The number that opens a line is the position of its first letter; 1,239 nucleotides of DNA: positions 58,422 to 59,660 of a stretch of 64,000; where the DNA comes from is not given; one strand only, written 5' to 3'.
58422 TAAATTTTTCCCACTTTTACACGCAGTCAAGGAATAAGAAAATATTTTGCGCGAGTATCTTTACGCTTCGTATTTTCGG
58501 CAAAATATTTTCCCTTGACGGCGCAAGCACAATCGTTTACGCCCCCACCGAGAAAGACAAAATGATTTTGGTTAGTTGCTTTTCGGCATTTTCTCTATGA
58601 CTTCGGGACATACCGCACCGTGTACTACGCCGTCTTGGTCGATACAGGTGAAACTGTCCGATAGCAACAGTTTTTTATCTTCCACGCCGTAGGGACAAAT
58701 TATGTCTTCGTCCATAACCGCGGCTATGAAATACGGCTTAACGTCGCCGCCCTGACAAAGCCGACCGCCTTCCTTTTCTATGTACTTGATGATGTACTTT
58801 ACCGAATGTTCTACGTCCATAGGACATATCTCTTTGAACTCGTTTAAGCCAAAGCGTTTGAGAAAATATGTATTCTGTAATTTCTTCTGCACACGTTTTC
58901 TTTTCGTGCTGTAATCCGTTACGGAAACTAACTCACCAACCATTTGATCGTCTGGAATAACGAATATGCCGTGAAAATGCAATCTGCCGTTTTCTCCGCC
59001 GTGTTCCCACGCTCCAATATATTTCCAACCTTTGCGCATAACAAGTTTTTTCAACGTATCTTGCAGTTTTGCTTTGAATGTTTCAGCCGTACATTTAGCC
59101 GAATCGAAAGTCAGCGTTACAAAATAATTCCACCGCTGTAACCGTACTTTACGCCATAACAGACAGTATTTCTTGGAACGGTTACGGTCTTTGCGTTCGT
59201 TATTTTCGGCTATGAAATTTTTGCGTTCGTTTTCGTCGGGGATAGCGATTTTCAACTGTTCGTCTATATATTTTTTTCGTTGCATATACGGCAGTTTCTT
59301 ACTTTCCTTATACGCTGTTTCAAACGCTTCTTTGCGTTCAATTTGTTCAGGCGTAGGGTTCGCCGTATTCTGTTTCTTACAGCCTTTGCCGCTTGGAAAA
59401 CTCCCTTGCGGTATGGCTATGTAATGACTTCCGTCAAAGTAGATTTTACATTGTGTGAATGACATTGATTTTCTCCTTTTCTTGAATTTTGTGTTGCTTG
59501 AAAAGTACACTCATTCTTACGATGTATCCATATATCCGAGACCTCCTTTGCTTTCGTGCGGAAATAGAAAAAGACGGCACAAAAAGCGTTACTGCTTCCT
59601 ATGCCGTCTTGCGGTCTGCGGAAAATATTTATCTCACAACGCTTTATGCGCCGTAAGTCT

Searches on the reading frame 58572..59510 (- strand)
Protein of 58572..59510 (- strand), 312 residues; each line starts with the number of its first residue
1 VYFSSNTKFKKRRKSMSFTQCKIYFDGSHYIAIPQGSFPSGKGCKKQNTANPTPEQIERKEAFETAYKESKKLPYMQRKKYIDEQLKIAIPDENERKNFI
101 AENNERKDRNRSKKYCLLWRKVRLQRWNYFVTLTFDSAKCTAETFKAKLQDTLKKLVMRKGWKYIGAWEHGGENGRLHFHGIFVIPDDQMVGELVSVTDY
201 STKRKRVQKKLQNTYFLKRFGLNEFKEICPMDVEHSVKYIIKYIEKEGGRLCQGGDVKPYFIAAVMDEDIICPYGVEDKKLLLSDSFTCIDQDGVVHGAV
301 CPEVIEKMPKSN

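Call 20: search_protein_families(library=pfam, proteins=[window:58572-59510:-], max_evalue=0.01)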
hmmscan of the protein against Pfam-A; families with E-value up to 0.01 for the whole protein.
window:58572-59510:- (312 aa): 1 family
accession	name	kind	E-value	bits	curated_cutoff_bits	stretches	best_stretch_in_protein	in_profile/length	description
PF23343.2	REP_ORF2-G2P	-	2.5e-12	47.4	27.8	1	128-247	1-98/99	Replication-associated protein ORF2/G2P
